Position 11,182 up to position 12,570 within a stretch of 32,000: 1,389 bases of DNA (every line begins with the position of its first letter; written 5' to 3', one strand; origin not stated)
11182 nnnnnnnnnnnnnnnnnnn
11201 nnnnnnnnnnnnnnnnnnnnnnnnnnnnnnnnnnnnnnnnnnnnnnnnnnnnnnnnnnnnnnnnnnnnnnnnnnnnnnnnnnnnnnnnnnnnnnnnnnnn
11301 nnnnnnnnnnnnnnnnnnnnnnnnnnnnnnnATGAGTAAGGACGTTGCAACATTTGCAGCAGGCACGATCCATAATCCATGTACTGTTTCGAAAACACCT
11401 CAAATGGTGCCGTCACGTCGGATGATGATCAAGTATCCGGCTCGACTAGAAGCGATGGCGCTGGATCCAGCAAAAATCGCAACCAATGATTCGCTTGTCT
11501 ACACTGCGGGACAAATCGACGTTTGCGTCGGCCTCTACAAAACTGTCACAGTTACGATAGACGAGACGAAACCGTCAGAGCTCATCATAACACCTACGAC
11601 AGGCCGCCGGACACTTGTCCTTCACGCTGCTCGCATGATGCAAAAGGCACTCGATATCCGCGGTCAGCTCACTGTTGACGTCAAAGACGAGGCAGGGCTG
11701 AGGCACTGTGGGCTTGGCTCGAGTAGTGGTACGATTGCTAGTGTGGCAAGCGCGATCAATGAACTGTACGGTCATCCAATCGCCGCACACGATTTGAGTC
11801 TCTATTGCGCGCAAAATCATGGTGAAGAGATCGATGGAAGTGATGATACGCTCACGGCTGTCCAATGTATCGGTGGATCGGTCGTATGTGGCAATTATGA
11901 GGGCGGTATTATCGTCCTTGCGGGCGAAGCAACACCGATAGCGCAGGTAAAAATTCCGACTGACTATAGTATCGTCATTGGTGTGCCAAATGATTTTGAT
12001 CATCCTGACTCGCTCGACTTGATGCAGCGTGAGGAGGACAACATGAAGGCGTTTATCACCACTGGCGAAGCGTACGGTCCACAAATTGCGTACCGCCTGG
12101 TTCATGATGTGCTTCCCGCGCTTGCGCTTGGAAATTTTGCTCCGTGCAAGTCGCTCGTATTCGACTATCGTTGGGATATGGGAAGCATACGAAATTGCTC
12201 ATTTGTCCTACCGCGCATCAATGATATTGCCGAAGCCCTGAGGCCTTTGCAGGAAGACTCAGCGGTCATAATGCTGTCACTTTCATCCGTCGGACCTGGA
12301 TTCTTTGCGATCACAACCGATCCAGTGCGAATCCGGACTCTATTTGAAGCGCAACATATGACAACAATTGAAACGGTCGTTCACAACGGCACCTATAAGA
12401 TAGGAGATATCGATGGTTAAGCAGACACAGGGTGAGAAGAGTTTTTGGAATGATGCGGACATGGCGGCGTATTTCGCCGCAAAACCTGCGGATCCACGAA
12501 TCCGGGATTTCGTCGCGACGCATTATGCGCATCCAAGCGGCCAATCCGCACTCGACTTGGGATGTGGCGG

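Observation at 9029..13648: Compact divergent cluster combining PrnB-like, beta-RFAP-synthase-like GHMP, methyltransferase, GrpB, P-loop kinase and Ham1: unassigned nucleoside/C-glycoside-type pathway?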

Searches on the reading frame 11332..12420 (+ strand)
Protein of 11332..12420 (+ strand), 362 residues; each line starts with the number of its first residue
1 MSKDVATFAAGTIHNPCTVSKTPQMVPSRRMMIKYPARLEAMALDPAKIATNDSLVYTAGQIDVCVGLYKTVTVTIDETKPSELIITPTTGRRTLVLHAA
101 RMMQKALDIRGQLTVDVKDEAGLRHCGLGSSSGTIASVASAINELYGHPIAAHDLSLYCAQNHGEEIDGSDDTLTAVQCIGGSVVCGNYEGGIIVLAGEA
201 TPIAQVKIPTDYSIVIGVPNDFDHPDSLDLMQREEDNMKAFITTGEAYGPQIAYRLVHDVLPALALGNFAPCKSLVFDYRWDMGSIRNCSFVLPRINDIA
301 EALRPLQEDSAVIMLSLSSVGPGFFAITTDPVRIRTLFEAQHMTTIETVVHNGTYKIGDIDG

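Call 3: search_protein_families(library=pfam, proteins=[window:11332-12420:+], max_evalue=0.1)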
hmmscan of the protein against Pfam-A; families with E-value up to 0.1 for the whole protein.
window:11332-12420:+ (362 aa): 2 families
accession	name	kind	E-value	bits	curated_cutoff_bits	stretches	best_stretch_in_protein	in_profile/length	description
PF00288.32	GHMP_kinases_N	-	2.1e-07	31.5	22.3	1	95-174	2-81/87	GHMP kinases N terminal domain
PF22700.2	MVD-like_N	-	0.011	15.9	27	1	50-157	21-126/157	Diphosphomevalonate decarboxylase-like N-terminal domain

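Call 4: search_protein_families(library=ncbifam, proteins=[window:11332-12420:+], max_evalue=0.1)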
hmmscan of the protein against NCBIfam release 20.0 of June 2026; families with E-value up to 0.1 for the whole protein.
window:11332-12420:+ (362 aa): 7 families
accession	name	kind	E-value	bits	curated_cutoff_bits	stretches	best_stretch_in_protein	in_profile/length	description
TIGR00191.1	thrB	equivalog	1.6e-06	27.2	168.25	1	87-219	54-172/304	homoserine kinase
NF002288.1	PRK01212.1-4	equivalog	3.6e-06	26.2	194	1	88-168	52-129/303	homoserine kinase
NF040726.1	BetaRFA-P_synth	equivalog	4.1e-05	22.8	328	1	94-157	65-127/327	beta-ribofuranosylaminobenzene 5'-phosphate synthase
TIGR01920.1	Shik_kin_archae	equivalog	8e-05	22.1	126.85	1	72-196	25-154/266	shikimate kinase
NF003036.0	PRK03926.1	equivalog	0.0012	17.9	403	1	46-186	7-148/302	mevalonate kinase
TIGR00549.1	mevalon_kin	equivalog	0.018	14.6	163.05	1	94-158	64-125/276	mevalonate kinase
NF011205.0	PRK14611.1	equivalog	0.029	13.8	364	1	91-156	59-123/275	4-(cytidine 5'-diphospho)-2-C-methyl-D-erythritol kinase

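Call 10: search_solved_structures(query=window:11332-12420:+, max_evalue=1, show_alignments=2)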
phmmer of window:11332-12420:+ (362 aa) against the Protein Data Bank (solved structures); distinct sequences matched with E-value up to 1: 3.
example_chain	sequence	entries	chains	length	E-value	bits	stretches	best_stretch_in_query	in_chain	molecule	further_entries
6mde_A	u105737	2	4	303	0.27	13.4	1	99-184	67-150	Mevalonate kinase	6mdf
4hac_A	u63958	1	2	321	0.3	13.2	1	99-184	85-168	Mevalonate kinase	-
4p52_A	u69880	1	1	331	0.33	13.1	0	107-190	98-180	Homoserine kinase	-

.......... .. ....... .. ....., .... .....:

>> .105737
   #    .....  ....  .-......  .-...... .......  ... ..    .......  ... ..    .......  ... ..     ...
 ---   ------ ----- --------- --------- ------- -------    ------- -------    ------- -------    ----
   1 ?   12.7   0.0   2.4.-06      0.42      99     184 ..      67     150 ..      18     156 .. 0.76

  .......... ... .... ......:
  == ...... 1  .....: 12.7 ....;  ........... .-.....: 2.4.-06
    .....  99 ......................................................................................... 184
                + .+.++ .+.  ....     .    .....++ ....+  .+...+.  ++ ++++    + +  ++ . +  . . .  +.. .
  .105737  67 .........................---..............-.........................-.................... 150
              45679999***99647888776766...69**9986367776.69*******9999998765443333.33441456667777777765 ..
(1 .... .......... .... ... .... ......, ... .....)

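Call 18: find_homologous_proteins(query=window:11332-12420:+)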
Query window:11332-12420:+ (362 aa): 339 proteins with E <= 0.001 among 6564 candidates; the best 120 are listed.
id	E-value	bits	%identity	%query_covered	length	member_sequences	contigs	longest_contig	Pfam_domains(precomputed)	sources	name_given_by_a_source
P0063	3.8e-227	771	93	100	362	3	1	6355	PF00288.33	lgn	-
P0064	2.3e-203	693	84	100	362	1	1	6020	PF00288.33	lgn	-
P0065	1.1e-199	681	80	100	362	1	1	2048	PF00288.33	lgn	-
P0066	5.6e-160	550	66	99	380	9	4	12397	PF00288.33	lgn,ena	-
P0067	2.1e-148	512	66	99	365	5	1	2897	PF00288.33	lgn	-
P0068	6.2e-144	497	63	98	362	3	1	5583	PF00288.33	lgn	-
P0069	2.7e-141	489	62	98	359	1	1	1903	PF00288.33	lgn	-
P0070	2.9e-138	479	60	98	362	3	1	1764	PF00288.33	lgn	-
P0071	1.6e-135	470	59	98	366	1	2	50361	PF00288.33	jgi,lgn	jgi:predicted sugar kinase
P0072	5.6e-135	468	59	97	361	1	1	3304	PF00288.33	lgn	-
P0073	4.0e-131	455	56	99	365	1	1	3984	PF00288.33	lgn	-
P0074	4.4e-131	455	60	98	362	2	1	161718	PF00288.33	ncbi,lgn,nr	ncbi:MAG TPA: hypothetical protein VFT53_03045 [Candidatus Saccharimonadales bacterium]|nr:hypotheti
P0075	9.9e-131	454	57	98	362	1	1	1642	PF00288.33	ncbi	-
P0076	3.1e-130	452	58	98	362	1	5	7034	PF00288.33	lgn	-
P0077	4.7e-129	448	59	98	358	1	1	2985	PF00288.33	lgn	-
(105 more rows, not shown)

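Call 20: find_related_loci(query=A1, collection=genome_contigs, flank=8000)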
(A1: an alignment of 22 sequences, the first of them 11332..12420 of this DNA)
Query A1 (362 aa) in genome_contigs; peptide patterns used: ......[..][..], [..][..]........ (x = any residue, [..] = any of these).
87 stretches matched a pattern; 52 encode a relative of the query (tblastn E <= 1e-3); 52 distinct loci.
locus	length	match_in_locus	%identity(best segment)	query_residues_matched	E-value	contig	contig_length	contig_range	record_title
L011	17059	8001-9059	60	1-355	1e-138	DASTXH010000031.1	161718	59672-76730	MAG TPA_asm: Candidatus Saccharimonadales bacterium isolate SMAG_U2409 k141_1160699, whole genome shotgun sequence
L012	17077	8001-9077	66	1-360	5e-155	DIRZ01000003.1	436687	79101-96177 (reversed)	MAG TPA_asm: Candidatus Saccharibacteria bacterium UBA6223 UBA6223_contig_13451, whole genome shotgun sequence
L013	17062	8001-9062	54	1-355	3e-128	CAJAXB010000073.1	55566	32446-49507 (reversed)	uncultured Candidatus Saccharibacteria bacterium isolate Loc090907-4m_bin-620 genome assembly, contig: bin-620:73/95, wh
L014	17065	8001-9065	54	1-357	4e-128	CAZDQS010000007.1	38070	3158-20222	MAG TPA_asm: uncultured Candidatus Saccharibacteria bacterium isolate SRP144015_co1_47 genome assembly, contig: NODE_567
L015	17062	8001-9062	53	4-359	1e-124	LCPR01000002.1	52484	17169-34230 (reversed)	MAG: Candidatus Saccharibacteria bacterium GW2011_GWC2_48_9 UY35_C0002, whole genome shotgun sequence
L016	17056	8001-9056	51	4-357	3e-123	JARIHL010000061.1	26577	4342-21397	MAG: Candidatus Saccharibacteria bacterium isolate CullarsAll.DT.39 k141_1041150, whole genome shotgun sequence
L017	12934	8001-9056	52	4-357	3e-119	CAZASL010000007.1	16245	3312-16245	MAG TPA_asm: uncultured Candidatus Saccharibacteria bacterium isolate SRP200132_co1_490 genome assembly, contig: NODE_62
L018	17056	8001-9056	52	4-357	3e-119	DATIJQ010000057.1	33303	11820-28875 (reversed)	MAG TPA_asm: Candidatus Saccharimonas sp. isolate SMAG_U15695 k141_140202, whole genome shotgun sequence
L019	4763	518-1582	50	2-357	8e-115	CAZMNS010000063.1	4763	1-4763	MAG TPA_asm: uncultured Gammaproteobacteria bacterium isolate binchicken_co38_1180 genome assembly, contig: NODE_37485_l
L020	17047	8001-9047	49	8-357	2e-112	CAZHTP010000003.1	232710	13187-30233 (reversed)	MAG TPA_asm: uncultured Gammaproteobacteria bacterium isolate SRP192515_co2_50 genome assembly, contig: NODE_21_length_2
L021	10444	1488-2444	50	33-352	7e-110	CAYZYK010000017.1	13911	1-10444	MAG TPA_asm: uncultured Candidatus Saccharibacteria bacterium isolate binchicken_co17_276 genome assembly, contig: NODE_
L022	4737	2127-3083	50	33-352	2e-110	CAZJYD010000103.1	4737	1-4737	MAG TPA_asm: uncultured Bacteroidales bacterium isolate SRP141376_co1_300 genome assembly, contig: NODE_28648_length_473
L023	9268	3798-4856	47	1-356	2e-106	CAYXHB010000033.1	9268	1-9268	MAG TPA_asm: uncultured Gammaproteobacteria bacterium isolate SRP344714_co2_163 genome assembly, contig: NODE_19762_leng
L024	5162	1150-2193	49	7-357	4e-106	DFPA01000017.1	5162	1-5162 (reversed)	MAG TPA_asm: Patescibacteria group bacterium UBA3527 UBA3527_contig_76536, whole genome shotgun sequence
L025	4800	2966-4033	43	1-357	3e-102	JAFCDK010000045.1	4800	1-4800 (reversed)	Candidatus Pacearchaeota archaeon isolate Meg19_1012_Bin_451 Meg19_1012_Bin_451_scaffold_82896, whole genome shotgun seq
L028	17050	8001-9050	46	8-359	7e-100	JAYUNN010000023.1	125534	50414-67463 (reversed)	MAG: bacterium isolate GFS_9835 GFS_9835_22, whole genome shotgun sequence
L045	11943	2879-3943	38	1-357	1e-89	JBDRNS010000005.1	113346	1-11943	MAG: archaeon isolate MEGAHIT-group-1.908 k141_3706634, whole genome shotgun sequence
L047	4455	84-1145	39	4-358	4e-88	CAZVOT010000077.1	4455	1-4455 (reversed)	MAG TPA_asm: Candidatus Woesearchaeota archaeon isolate binchicken_co387_106 genome assembly, contig: NODE_28708_length_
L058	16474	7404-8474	39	1-359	8e-92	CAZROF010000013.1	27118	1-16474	MAG TPA_asm: Candidatus Woesearchaeota archaeon isolate SRP128015_co1_17 genome assembly, contig: NODE_2110_length_27118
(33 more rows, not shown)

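Call 30: search_solved_structures(query=A1, max_evalue=1, show_alignments=3)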
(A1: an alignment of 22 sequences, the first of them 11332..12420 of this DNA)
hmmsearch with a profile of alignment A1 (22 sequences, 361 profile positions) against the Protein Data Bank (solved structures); distinct sequences matched with E-value up to 1: 14.
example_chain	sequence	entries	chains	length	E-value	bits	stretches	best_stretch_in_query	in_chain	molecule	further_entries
1fwk_A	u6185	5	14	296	1.5e-06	30.4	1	100-166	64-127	HOMOSERINE KINASE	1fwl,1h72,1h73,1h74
4p52_A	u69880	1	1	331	0.00059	21.9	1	97-158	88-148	Homoserine kinase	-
1kkh_A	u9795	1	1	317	0.00096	21.2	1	108-157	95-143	Mevalonate Kinase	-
1vis_A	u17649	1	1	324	0.0011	21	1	108-157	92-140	Mevalonate kinase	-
6mde_A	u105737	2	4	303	0.023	16.6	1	54-157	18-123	Mevalonate kinase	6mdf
4hac_A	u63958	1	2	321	0.025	16.5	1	54-157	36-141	Mevalonate kinase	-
8aoz_AAA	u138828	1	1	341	0.079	14.9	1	299-336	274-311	Beta-ribofuranosylaminobenzene 5'-phosphate synthase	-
6yqq_A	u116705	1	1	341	0.12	14.2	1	299-336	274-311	ForT-PRPP complex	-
8ap0_AAA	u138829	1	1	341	0.12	14.2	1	299-336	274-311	Beta-ribofuranosylaminobenzene 5'-phosphate synthase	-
5gmd_A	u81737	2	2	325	0.22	13.4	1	109-157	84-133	Diphosphomevalonate decarboxylase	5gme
4z7c_A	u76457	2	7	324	0.22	13.4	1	109-157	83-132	Diphosphomevalonate decarboxylase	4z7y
4rpf_A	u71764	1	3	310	0.3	13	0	126-157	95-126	Homoserine kinase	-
8ckh_A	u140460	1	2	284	0.37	12.7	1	94-156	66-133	4-diphosphocytidyl-2-C-methyl-D-erythritol kinase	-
8uyo_1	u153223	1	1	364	0.75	11.6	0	207-251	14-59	Paraneoplastic antigen Ma2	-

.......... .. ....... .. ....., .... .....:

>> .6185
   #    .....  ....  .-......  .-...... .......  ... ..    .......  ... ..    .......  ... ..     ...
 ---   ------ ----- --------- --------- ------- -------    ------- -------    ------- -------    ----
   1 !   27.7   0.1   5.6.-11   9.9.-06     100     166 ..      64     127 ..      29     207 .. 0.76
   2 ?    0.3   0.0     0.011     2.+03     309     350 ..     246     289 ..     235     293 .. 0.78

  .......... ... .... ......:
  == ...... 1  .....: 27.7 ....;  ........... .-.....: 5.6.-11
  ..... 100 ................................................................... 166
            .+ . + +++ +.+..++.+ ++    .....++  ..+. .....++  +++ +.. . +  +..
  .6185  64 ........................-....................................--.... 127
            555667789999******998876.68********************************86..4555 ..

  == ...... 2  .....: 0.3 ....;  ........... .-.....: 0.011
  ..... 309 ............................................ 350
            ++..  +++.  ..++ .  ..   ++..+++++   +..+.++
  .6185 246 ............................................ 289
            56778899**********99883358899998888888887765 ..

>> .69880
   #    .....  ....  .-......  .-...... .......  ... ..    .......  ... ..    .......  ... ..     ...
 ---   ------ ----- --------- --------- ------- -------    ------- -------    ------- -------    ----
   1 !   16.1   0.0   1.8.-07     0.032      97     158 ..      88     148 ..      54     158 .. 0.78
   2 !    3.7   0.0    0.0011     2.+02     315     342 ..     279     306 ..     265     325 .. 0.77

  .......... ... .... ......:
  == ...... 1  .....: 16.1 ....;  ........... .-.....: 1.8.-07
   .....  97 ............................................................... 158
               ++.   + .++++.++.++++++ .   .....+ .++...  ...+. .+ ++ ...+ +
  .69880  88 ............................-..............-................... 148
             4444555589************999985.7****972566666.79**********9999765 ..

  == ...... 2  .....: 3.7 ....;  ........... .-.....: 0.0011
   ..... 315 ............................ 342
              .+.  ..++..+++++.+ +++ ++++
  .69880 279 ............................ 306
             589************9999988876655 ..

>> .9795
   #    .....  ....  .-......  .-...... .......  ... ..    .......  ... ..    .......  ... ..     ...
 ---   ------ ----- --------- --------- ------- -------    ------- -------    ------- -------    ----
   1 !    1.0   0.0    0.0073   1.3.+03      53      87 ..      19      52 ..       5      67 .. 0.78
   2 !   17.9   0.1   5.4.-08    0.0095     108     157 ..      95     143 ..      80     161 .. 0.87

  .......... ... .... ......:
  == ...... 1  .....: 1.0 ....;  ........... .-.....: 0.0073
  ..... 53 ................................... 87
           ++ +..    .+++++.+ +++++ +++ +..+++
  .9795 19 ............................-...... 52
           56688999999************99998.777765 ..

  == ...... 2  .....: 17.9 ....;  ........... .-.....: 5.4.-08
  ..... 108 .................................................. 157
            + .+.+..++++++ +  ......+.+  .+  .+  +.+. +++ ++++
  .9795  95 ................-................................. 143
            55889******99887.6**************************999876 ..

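Call 38: predict_structure(alignment_id=A1)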
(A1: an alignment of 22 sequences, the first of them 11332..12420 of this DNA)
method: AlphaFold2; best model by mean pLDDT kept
length: 362 residues; sequences in the alignment: 22
mean_pLDDT: 89.2   pTM: 0.91
mean pLDDT of the five models: 89.2, 88.0, 88.0, 87.4, 86.1
residues with pLDDT >= 90: 242; 70-90: 90; 50-70: 25; < 50: 5
segments of 3 or more residues with pLDDT < 50: 1-3
pLDDT, mean of each block of 10 residues (from residue 1): 67 93 89 95 69 59 94 96 95 94 96 95 73 95 97 94 87 82 93 90 95 95 80 83 87 94 97 96 90 90 97 89 91 98 96 89 47
secondary structure, 60 per line:
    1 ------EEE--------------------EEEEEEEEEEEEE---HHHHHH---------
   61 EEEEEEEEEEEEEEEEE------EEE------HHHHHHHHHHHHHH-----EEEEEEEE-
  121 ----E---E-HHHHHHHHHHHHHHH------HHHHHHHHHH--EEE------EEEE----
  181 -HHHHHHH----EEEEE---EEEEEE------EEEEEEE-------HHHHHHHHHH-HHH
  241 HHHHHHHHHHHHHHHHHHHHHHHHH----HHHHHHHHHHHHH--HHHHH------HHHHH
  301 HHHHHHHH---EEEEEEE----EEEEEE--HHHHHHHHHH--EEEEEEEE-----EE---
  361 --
elements in order: E7-9 E30-42 H46-51 E61-77 E84-86 H93-106 E112-119 H131-145 H152-161 E164-166 E173-176 H182-188 E193-197 E201-206 E213-219 H227-236 H238-265 H270-282 H285-289 H296-308 E312-318 E323-328 H331-340 E343-350

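Call 40: fold_search(model_id=the predicted structure, library=pdb)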
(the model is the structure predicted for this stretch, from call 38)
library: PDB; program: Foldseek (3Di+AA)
matches with E <= 10: 848; with E <= 0.001: 183
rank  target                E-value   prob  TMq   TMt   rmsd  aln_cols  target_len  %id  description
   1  8aoz                  2.4e-14  1.00  0.67  0.73   4.2       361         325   17  ForT Mutant L24A (released 2022-09-07)
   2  4p52                  5.0e-14  1.00  0.58  0.65   6.3       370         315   14  Crystal structure of homoserine kinase from Cytophaga hutchinsonii ATCC 33406, NYSGRC Target 032717. (released 2014-04-02)
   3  5wat_A                9.3e-14  1.00  0.53  0.60   7.9       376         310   15  Corynebacterium glutamicum Full length Homoserine kinase (released 2018-02-07)
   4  6yqq                  1.4e-13  1.00  0.62  0.69   5.4       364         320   16  ForT-PRPP complex (released 2020-05-20)
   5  8ap0                  1.7e-13  1.00  0.64  0.69   4.8       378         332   16  ForT Mutant T138V (released 2022-09-07)
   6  4hac_A                1.9e-13  1.00  0.61  0.69   4.8       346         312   15  Crystal Structure of the Mevalonate Kinase from an Archaeon Methanosarcina mazei (released 2012-12-12)
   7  1s4e_D                2.1e-13  1.00  0.64  0.66   5.1       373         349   12  Pyrococcus furiosus galactokinase in complex with galactose, ADP and magnesium (released 2004-04-06)
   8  5wat_B                2.2e-13  1.00  0.53  0.61   7.5       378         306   15  Corynebacterium glutamicum Full length Homoserine kinase (released 2018-02-07)
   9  4hac_B                2.8e-13  1.00  0.61  0.69   5.2       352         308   16  Crystal Structure of the Mevalonate Kinase from an Archaeon Methanosarcina mazei (released 2012-12-12)
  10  4dxl                  4.4e-13  1.00  0.59  0.69   6.1       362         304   14  Crystal structure of IspE (4-diphosphocytidyl-2-C-methyl-D-erythritol kinase) from Mycobacterium abscessus, bound to CMP (released 2012-03-07)
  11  6mdf_A                5.8e-13  1.00  0.57  0.67   5.3       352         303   14  Mevalonate kinase from Methanosarcina mazei with 5-phosphomevalonate bound (released 2018-12-19)
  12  6mde_A                8.2e-13  1.00  0.62  0.72   4.8       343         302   14  Mevalonate kinase from Methanosarcina mazei with mevalonate bound (released 2018-12-19)
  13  1s4e_F                1.0e-12  1.00  0.64  0.66   5.1       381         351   13  Pyrococcus furiosus galactokinase in complex with galactose, ADP and magnesium (released 2004-04-06)
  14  1fwk_A                1.0e-12  1.00  0.58  0.69   6.2       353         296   16  CRYSTAL STRUCTURE OF HOMOSERINE KINASE COMPLEXED WITH ADP (released 2000-12-20)
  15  1s4e_H                1.2e-12  1.00  0.64  0.66   5.1       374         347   13  Pyrococcus furiosus galactokinase in complex with galactose, ADP and magnesium (released 2004-04-06)
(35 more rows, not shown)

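Call 53: search_protein_families(library=padloc, max_evalue=0.01, proteins=[window:11332-12420:+])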
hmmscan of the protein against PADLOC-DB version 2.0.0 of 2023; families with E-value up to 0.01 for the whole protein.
window:11332-12420:+ (362 aa): 0 families

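Call 65: search_dna_similar(query=window:11332-12420:+, collection=plasmids, mode=protein, max_evalue=1, max_rows=25)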
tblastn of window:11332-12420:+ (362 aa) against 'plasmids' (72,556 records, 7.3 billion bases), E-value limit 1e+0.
Records with a match: 4; places in all: 4; records where one place covers at least 80% of the query: 0.
Best place of each record, by identity: <60% 4.
By first word of the organism name: Rhizobium 4.
By predicted mobility (MOB-suite, as given by PLSDB): conjugative 4.
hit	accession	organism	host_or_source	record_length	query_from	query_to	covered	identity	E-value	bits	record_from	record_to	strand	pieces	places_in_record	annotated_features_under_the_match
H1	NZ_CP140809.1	Rhizobium beringeri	Trifolium pratense,whole organism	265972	250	342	26%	31.6%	2e-3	48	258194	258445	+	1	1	trbK: entry exclusion protein TrbK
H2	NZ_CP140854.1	Rhizobium beringeri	Trifolium pratense,whole organism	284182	250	342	26%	31.6%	2e-3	48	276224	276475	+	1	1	trbK: entry exclusion protein TrbK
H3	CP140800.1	Rhizobium beringeri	Trifolium pratense,whole organism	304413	250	342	26%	31.6%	2e-3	48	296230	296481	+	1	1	trbK: entry exclusion protein TrbK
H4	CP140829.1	Rhizobium beringeri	Trifolium pratense,whole organism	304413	250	342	26%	31.6%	2e-3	48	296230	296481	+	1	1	trbK: entry exclusion protein TrbK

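Call 66: search_protein_families(library=ncbifam, alignment_id=A1, max_evalue=0.01)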
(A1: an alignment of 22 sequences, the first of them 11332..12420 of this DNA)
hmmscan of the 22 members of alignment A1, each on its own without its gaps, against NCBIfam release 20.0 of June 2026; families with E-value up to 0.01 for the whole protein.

A. member 1, window:11332-12420:+ (362 aa): 5 families
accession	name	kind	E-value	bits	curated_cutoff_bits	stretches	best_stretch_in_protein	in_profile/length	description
TIGR00191.1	thrB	equivalog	1.6e-06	27.2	168.25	1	87-219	54-172/304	homoserine kinase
NF002288.1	PRK01212.1-4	equivalog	3.6e-06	26.2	194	1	88-168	52-129/303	homoserine kinase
NF040726.1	BetaRFA-P_synth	equivalog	4.1e-05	22.8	328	1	94-157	65-127/327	beta-ribofuranosylaminobenzene 5'-phosphate synthase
TIGR01920.1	Shik_kin_archae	equivalog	8e-05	22.1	126.85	1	72-196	25-154/266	shikimate kinase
NF003036.0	PRK03926.1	equivalog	0.0012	17.9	403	1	46-186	7-148/302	mevalonate kinase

B. families by the number of members that match (of 22 scanned): 14 families
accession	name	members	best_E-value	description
NF002288.1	PRK01212.1-4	22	2.1e-13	homoserine kinase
NF040726.1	BetaRFA-P_synth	22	8.3e-13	beta-ribofuranosylaminobenzene 5'-phosphate synthase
TIGR00191.1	thrB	22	5.4e-11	homoserine kinase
TIGR01920.1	Shik_kin_archae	20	8.3e-09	shikimate kinase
TIGR00144.1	beta_RFAP_syn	15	1.7e-09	beta-ribofuranosylaminobenzene 5'-phosphate synthase family protein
NF003036.0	PRK03926.1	15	1.9e-05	mevalonate kinase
TIGR00549.1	mevalon_kin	10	0.0013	mevalonate kinase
NF011205.0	PRK14611.1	6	0.00014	4-(cytidine 5'-diphospho)-2-C-methyl-D-erythritol kinase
TIGR00154.1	ispE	3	0.00024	4-(cytidine 5'-diphospho)-2-C-methyl-D-erythritol kinase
NF003472.0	PRK05101.1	2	9.8e-05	galactokinase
NF040704.1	IPP_alt_MvaD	1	0.0017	phosphomevalonate decarboxylase MvaD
TIGR01220.1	Pmev_kin_Gr_pos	1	0.0017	phosphomevalonate kinase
NF003705.0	PRK05322.1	1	0.0017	galactokinase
TIGR01240.1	mevDPdecarb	1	0.0025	diphosphomevalonate decarboxylase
